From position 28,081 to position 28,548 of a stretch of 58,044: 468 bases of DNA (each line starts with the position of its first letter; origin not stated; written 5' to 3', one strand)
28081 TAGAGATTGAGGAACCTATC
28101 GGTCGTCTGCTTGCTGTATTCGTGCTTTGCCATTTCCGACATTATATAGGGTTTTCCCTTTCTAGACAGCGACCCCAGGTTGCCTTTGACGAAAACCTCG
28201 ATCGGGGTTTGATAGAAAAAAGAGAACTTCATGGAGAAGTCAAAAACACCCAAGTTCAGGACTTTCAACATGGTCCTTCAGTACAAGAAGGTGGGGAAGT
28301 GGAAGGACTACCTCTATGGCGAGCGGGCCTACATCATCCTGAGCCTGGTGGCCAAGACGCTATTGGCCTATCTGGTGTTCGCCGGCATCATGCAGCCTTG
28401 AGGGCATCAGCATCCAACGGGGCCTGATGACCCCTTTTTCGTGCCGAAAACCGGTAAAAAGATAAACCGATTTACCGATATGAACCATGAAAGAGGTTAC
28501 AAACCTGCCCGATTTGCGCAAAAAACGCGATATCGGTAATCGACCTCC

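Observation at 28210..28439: Relic of a heliorhodopsin gene: only the last loop, TM7 with the retinal lysine, and the terminator survive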

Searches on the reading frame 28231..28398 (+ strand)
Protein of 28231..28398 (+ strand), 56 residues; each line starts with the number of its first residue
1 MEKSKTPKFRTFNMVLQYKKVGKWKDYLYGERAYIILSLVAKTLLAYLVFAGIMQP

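Call 3: search_protein_families(library=pfam, proteins=[window:28231-28398:+], max_evalue=1)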
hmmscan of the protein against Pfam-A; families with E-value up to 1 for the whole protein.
seq(56 aa): 1 family
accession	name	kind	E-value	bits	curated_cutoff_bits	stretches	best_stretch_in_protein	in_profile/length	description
PF18761.7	Heliorhodopsin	-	5e-21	75.6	26.7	1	11-54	199-242/242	Heliorhodopsin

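Call 4: search_solved_structures(query=window:28231-28398:+, max_evalue=10, show_alignments=3)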
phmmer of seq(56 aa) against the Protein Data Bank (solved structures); distinct sequences matched with E-value up to 10: 6.
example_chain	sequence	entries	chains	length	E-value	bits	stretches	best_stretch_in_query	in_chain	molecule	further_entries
7clj_A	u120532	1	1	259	6.5e-16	60.4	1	12-56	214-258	heliorhodopsin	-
6is6_A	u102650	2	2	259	1.1e-15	59.7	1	12-56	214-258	heliorhodopsin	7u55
9ljj_A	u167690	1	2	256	3.1e-12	48.9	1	14-56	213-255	Heliorhodopsin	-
6su3_X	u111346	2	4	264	3.4e-12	48.8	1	14-56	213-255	48C12 heliorhodopsin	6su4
6uh3_A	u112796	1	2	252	8.8e-12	47.5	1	14-53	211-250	Heliorhodopsin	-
9vfc_A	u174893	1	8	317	3.5e-05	27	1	13-56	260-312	heliorhodopsin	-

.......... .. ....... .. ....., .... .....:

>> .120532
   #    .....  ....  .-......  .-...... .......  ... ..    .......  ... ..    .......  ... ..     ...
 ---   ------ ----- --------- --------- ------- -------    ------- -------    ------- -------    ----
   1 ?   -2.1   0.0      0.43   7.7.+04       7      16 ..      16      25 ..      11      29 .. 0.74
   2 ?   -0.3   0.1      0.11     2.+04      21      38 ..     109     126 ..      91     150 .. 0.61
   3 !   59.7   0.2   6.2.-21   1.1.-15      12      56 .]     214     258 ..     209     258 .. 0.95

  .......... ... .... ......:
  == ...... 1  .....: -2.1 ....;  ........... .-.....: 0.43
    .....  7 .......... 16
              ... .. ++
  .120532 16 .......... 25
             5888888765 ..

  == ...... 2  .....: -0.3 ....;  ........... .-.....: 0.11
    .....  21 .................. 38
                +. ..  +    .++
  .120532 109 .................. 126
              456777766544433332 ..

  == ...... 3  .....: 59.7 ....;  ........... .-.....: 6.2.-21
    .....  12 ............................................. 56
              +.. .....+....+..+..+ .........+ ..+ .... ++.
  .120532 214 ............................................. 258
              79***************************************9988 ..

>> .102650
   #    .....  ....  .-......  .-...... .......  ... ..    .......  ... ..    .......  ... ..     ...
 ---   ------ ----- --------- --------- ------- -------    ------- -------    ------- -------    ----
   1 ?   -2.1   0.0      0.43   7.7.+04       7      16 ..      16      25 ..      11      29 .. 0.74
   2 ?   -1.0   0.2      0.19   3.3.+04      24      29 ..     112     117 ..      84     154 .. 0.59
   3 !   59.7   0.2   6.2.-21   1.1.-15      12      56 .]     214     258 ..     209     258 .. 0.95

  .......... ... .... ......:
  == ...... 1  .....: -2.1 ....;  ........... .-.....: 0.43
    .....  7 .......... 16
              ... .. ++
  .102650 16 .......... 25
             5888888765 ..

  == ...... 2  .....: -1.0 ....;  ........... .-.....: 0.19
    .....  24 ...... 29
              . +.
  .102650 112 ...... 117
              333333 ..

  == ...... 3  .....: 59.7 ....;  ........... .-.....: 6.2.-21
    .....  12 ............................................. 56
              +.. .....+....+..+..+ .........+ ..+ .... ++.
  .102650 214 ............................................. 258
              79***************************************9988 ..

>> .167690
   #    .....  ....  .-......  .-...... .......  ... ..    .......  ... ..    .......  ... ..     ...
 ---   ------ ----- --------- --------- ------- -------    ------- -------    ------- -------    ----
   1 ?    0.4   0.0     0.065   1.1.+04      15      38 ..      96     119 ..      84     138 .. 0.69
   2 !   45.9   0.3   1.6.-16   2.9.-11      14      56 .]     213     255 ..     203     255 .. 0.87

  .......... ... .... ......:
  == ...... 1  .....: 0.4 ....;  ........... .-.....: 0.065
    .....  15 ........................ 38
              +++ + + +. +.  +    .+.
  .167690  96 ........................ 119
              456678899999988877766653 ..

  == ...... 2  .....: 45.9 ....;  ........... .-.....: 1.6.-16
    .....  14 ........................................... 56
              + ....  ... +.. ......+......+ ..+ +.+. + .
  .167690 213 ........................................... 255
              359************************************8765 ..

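Call 5: find_homologous_proteins(query=window:28231-28398:+, max_evalue=0.001)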
Query seq(56 aa) (56 aa): 97 proteins with E <= 0.001 among 97 candidates.
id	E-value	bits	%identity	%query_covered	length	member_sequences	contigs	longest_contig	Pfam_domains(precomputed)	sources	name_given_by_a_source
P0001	1.7e-25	104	93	100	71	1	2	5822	PF18761.8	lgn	-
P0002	2.2e-17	79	89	79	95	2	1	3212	PF18761.8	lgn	-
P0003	1.8e-16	76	82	86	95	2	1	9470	PF18761.8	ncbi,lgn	-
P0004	2.5e-16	76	76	91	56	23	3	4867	PF18761.8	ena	-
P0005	4.4e-16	75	82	79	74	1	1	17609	PF18761.8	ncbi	ncbi:MAG TPA: heliorhodopsin HeR, partial [Candidatus Hydromicrobium sp.]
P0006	5.3e-16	75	82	79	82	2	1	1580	PF18761.8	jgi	jgi:hypothetical protein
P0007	6.2e-16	75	88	77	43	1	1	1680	PF18761.8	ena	-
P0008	7.3e-16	74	86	77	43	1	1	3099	PF18761.8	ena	-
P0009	9.1e-16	74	78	86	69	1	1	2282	PF18761.8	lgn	-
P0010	9.6e-16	74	84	77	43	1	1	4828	PF18761.8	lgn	-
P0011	1.1e-15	74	82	79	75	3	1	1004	PF18761.8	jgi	jgi:predicted metal-binding membrane protein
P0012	1.5e-15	73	80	79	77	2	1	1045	PF18761.8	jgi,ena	-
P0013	1.7e-15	73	73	84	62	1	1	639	PF18761.8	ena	-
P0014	2.2e-15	73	82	79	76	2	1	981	PF18761.8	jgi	jgi:hypothetical protein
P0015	2.4e-15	73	80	79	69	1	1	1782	PF18761.8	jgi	jgi:hypothetical protein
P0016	2.5e-15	73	78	86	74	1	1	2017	PF18761.8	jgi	jgi:hypothetical protein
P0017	2.6e-15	73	80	79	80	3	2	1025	PF18761.8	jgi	jgi:hypothetical protein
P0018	2.7e-15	73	80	79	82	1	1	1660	PF18761.8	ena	-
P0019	3.2e-15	72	78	86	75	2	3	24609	PF18761.8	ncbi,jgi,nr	ncbi:MAG TPA: heliorhodopsin HeR [Bacilli bacterium]|nr:heliorhodopsin HeR [Bacilli bacterium] HKM11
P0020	3.3e-15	72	82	79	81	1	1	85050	PF18761.8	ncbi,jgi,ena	-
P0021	4.0e-15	72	80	79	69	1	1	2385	PF18761.8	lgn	-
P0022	4.4e-15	72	80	79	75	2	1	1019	PF18761.8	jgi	jgi:hypothetical protein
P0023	4.6e-15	72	72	86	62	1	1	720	PF18761.8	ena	-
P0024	4.9e-15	72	82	79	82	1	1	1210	PF18761.8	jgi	jgi:hypothetical protein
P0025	5.6e-15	72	74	86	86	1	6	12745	PF18761.8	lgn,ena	-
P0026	6.1e-15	71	75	79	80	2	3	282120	PF18761.8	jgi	jgi:predicted metal-binding membrane protein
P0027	6.1e-15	71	74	86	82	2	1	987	PF18761.8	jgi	jgi:hypothetical protein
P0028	6.7e-15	71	83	75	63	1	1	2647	PF18761.8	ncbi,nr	ncbi:MAG: heliorhodopsin HeR, partial [Methanomassiliicoccales archaeon]|nr:heliorhodopsin HeR [Meth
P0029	8.3e-15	71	80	79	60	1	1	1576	PF18761.8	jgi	jgi:hypothetical protein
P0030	9.0e-15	71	77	79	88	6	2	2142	PF18761.8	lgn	-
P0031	1.1e-14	71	72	84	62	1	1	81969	PF18761.8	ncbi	ncbi:MAG: hypothetical protein ABR909_07620 [Candidatus Bathyarchaeia archaeon]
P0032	1.4e-14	70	73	82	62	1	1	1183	PF18761.8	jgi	jgi:hypothetical protein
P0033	1.6e-14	70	77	79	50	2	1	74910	PF18761.8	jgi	jgi:hypothetical protein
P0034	1.8e-14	70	80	79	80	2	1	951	PF18761.8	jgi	jgi:hypothetical protein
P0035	1.8e-14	70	79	77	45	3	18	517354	PF18761.8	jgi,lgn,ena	jgi:hypothetical protein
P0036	1.9e-14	70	72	86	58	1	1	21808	PF18761.8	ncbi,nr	ncbi:heliorhodopsin HeR, partial [Candidatus Dojkabacteria bacterium]|nr:heliorhodopsin HeR [Candida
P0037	2.0e-14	70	81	77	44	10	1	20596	PF18761.8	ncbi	-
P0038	2.1e-14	70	77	79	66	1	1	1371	PF18761.8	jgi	-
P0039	2.3e-14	70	83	75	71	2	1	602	PF18761.8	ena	-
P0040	2.3e-14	70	77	77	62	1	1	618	PF18761.8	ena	-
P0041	2.6e-14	70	71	84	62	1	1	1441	PF18761.8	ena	-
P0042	2.7e-14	69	79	77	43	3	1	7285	PF18761.8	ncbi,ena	-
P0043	2.9e-14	69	90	73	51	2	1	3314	PF18761.8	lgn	-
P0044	4.5e-14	69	72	86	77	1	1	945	PF18761.8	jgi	jgi:predicted metal-binding membrane protein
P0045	4.7e-14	69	73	79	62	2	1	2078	PF18761.8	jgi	jgi:hypothetical protein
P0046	4.8e-14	69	79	77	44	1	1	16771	PF18761.8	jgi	jgi:hypothetical protein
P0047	5.5e-14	68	77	77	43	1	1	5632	PF18761.8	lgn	-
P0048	5.7e-14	68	79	77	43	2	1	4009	PF18761.8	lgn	-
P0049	6.0e-14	68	77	77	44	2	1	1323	PF18761.8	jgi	-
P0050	6.3e-14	68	77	79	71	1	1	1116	PF18761.8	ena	-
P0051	6.5e-14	68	78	73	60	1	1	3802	PF18761.8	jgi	jgi:hypothetical protein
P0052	6.7e-14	68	73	82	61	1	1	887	PF18761.8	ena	-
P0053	7.0e-14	68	75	79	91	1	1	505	PF18761.8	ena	-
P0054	7.2e-14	68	81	77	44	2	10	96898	PF18761.8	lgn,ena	-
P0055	1.0e-13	68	83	73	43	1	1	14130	PF18761.8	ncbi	-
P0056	1.3e-13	67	73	82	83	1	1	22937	PF18761.8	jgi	jgi:hypothetical protein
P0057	1.4e-13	67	74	86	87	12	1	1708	PF18761.8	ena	-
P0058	1.4e-13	67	77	77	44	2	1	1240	PF18761.8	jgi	jgi:hypothetical protein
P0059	1.4e-13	67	74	82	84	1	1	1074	PF18761.8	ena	-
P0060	1.5e-13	67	74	86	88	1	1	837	PF18761.8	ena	-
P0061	1.6e-13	67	77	77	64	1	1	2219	PF18761.8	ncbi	ncbi:MAG: heliorhodopsin HeR, partial [Methanomassiliicoccales archaeon]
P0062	2.0e-13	67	87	70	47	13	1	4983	PF18761.8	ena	-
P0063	2.1e-13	67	77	79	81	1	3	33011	PF18761.8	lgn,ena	-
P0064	2.5e-13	66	77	77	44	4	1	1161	PF18761.8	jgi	jgi:hypothetical protein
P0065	3.6e-13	66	80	73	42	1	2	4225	PF18761.8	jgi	-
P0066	4.0e-13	66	76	75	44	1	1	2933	PF18761.8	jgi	jgi:hypothetical protein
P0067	4.0e-13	66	74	77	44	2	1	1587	PF18761.8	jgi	jgi:hypothetical protein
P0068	4.8e-13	66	74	77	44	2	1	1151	PF18761.8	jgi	jgi:hypothetical protein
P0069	5.1e-13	65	68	79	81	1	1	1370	PF18761.8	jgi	-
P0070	5.1e-13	65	68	86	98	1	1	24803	PF18761.8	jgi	jgi:hypothetical protein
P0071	5.5e-13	65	74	77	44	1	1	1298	PF18761.8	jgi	-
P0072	7.0e-13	65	74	77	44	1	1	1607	PF18761.8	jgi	jgi:hypothetical protein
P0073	7.1e-13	65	72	86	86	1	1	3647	PF18761.8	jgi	jgi:hypothetical protein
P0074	7.3e-13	65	77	77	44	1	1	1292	PF18761.8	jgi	-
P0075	7.4e-13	65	74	77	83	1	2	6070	PF18761.8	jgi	-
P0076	7.9e-13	65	77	77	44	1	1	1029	PF18761.8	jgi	jgi:hypothetical protein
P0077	1.3e-12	64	72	77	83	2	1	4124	PF18761.8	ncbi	-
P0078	1.5e-12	64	76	73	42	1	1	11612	PF18761.8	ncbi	ncbi:MAG: hypothetical protein ACRCZJ_09505 [Erysipelotrichaceae bacterium]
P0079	1.6e-12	64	74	77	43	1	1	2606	PF18761.8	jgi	jgi:hypothetical protein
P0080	2.4e-12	63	63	82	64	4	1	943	PF18761.8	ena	-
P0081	2.4e-12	63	70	79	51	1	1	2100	PF18761.8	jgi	-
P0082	4.2e-12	63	63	82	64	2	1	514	PF18761.8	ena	-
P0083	4.3e-12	63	97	61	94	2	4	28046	PF18761.8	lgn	-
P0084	4.8e-12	62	79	75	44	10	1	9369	PF18761.8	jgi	-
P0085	6.7e-12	62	74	77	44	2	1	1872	PF18761.8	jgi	-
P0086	1.0e-11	61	74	75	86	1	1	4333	PF18761.8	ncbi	ncbi:MAG: heliorhodopsin HeR, partial [Thermoplasmatota archaeon]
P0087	1.3e-11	61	74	77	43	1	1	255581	PF18761.8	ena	-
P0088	2.0e-11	61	73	73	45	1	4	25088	PF18761.8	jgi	-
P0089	2.7e-11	60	81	66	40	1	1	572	PF18761.8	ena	-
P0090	5.6e-11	59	80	73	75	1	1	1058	PF18761.8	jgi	-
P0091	3.2e-10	57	84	66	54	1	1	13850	PF18761.8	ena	-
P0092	4.9e-10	56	70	71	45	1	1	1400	PF18761.8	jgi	jgi:hypothetical protein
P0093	1.3e-9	55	60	86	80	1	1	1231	PF18761.8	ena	-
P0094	2.7e-9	54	78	64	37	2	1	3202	PF18761.8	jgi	-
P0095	6.4e-7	46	71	75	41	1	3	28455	PF18761.8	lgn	-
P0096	3.0e-6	44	68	55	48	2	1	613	PF18761.8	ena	-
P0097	4.9e-5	41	74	55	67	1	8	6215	PF18761.8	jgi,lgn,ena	-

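Call 8: find_encoding_contigs(protein=P0001, flank=10000, max_places=6)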
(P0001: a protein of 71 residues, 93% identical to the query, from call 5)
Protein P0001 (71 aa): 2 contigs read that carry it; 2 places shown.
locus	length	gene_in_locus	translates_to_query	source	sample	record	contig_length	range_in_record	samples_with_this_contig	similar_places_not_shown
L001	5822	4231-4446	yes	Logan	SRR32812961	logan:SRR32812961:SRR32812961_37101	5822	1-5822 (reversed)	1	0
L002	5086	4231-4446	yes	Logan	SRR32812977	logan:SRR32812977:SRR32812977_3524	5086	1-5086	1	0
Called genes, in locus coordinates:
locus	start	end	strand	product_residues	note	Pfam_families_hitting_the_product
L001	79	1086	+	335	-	PF01193:RNA_pol_L, PF01000:RNA_pol_A_bac, PF03118:RNA_pol_A_CTD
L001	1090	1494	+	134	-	PF01196:Ribosomal_L17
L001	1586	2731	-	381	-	PF12679:ABC2_membrane_2, PF12698:ABC2_membrane_3, PF01061:ABC2_membrane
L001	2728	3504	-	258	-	PF00005:ABC_tran, PF13304:AAA_21 (weak)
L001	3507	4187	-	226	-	PF00571:CBS (faint)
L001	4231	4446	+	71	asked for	PF18761:Heliorhodopsin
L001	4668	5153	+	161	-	PF01257:2Fe-2S_thioredx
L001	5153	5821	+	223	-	?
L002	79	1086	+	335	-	PF01193:RNA_pol_L, PF01000:RNA_pol_A_bac, PF03118:RNA_pol_A_CTD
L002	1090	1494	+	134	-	PF01196:Ribosomal_L17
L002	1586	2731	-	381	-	PF12679:ABC2_membrane_2, PF12698:ABC2_membrane_3, PF01061:ABC2_membrane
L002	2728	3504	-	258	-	PF00005:ABC_tran, PF13304:AAA_21 (weak)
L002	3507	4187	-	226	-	PF00571:CBS (faint)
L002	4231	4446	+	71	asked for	PF18761:Heliorhodopsin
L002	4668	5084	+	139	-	?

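Call 9: find_encoding_contigs(protein=P0043, flank=10000, max_places=6)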
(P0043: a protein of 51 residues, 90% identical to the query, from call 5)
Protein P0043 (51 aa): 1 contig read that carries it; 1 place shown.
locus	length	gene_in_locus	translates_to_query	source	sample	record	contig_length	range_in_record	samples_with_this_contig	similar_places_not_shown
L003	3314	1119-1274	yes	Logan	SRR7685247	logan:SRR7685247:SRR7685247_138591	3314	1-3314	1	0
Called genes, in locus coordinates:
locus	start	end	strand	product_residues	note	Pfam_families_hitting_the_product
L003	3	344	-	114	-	?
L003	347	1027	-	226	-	PF00571:CBS (faint)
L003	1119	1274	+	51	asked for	PF18761:Heliorhodopsin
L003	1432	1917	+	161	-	PF01257:2Fe-2S_thioredx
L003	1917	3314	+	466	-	?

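Call 10: find_encoding_contigs(protein=window:28231-28398:+, flank=10000, max_places=6)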
Protein seq(56 aa) (56 aa): no gene with exactly this product is on record in the collection.

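Call 11: find_encoding_contigs(protein=P0083, flank=10000, max_places=4)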
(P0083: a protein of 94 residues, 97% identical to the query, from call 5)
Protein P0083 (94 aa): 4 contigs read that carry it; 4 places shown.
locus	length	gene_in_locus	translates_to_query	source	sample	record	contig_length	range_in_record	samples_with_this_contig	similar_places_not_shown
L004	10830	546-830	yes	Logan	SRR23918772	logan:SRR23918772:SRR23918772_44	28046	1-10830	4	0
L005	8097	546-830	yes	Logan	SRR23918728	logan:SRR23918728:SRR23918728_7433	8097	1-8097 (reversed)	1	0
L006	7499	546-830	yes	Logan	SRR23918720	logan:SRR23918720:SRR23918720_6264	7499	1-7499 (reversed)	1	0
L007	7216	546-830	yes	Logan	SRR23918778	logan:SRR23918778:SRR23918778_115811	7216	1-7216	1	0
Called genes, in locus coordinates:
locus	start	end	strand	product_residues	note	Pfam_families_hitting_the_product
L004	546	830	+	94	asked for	PF18761:Heliorhodopsin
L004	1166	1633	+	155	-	-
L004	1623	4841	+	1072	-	PF01915:Glyco_hydro_3_C, PF14310:Fn3-like, PF00933:Glyco_hydro_3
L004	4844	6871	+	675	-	-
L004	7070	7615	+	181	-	PF13302:Acetyltransf_3, PF00583:Acetyltransf_1 (weak)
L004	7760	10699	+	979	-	-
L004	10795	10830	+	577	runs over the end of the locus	-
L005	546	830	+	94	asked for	PF18761:Heliorhodopsin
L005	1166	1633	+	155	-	-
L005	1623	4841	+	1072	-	PF01915:Glyco_hydro_3_C, PF14310:Fn3-like, PF00933:Glyco_hydro_3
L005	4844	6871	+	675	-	-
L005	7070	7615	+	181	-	PF13302:Acetyltransf_3, PF00583:Acetyltransf_1 (weak)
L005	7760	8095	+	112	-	?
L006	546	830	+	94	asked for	PF18761:Heliorhodopsin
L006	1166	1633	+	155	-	-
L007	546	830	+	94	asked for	PF18761:Heliorhodopsin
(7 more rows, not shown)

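Call 12: find_encoding_contigs(protein=P0002, flank=10000, max_places=4)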
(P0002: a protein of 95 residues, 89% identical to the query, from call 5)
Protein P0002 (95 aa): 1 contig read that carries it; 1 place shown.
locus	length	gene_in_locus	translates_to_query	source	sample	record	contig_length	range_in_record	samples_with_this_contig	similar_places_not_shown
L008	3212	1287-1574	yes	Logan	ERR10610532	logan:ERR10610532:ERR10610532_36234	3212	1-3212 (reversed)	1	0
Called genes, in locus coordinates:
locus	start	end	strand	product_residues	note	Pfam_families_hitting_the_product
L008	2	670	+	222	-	?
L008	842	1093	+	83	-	PF18761:Heliorhodopsin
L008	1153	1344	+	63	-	PF18761:Heliorhodopsin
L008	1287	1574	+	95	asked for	PF18761:Heliorhodopsin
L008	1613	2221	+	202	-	PF12464:Mac, PF00132:Hexapep, PF14602:Hexapep_2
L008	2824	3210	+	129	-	?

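Call 13: find_encoding_contigs(protein=P0010, flank=10000, max_places=4)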
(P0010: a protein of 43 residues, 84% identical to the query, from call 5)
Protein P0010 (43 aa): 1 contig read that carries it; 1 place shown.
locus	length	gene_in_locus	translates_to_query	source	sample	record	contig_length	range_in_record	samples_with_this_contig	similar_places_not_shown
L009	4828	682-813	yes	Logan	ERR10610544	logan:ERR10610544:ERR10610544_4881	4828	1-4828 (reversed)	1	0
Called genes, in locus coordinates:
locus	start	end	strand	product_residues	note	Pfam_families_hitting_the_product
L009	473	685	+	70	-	PF18761:Heliorhodopsin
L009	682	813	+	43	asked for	PF18761:Heliorhodopsin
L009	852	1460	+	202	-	PF12464:Mac, PF00132:Hexapep, PF14602:Hexapep_2 (weak)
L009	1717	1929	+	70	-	-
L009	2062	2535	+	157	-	PF00689:Cation_ATPase_C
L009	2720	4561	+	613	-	-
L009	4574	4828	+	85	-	?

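Call 28: search_protein_representatives(protein=window:28231-28398:+)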
Query: 56 residues. Proteins with E-value up to 0.001 (for the whole library): 546; up to 1e-10: 98; up to 1e-30: 0. The best 150 are listed.
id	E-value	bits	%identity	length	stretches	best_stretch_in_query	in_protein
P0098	2.9e-18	80.2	72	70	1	4-56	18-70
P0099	9.6e-17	75.5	78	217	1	12-56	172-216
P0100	1.5e-16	74.8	62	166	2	12-56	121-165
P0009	2.9e-16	74.0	81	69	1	9-56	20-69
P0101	6.1e-16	73.0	78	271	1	12-56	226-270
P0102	9.6e-16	72.4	72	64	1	11-56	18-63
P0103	1.8e-15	71.5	80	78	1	12-56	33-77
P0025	1.8e-15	71.5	76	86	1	11-56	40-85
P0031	3.5e-15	70.6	74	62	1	11-56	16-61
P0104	3.8e-15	70.5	75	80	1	12-55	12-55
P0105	4.4e-15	70.3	76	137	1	12-56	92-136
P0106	8.2e-15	69.4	76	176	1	12-56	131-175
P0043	9.1e-15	69.3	88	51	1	1-42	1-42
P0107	1.2e-14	68.9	79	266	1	8-54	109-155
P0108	1.4e-14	68.7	77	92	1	10-56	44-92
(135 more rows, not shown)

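Call 30: find_encoding_contigs(protein=P0098, flank=10000, max_places=6)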
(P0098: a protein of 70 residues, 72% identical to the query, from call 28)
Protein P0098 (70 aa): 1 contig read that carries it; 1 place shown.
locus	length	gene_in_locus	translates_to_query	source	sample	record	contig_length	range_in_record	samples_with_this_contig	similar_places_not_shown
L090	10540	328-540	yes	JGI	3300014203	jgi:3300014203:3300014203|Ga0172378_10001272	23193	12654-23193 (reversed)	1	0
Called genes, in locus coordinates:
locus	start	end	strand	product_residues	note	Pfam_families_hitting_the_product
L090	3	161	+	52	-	?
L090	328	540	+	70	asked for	PF18761:Heliorhodopsin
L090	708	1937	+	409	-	PF07603:Lcl_C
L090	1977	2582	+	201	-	PF02525:Flavodoxin_2, PF03358:FMN_red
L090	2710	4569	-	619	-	PF00004:AAA (faint), PF00664:ABC_membrane, PF00005:ABC_tran, PF02463:SMC_N (weak)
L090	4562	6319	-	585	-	PF00664:ABC_membrane, PF02463:SMC_N (faint), PF00005:ABC_tran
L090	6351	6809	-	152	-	PF01047:MarR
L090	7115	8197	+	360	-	PF04015:DUF362, PF12837:Fer4_6, PF13237:Fer4_10, PF00037:Fer4, PF12838:Fer4_7, PF13187:Fer4_9 (weak), PF14697:Fer4_21, PF00037:Fer4 (weak), +2 more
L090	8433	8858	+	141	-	PF02082:Rrf2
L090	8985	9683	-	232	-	PF12695:Abhydrolase_5, PF00561:Abhydrolase_1 (weak)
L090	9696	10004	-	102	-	PF12840:HTH_20 (weak), PF01022:HTH_5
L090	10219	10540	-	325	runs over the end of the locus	PF00929:RNase_T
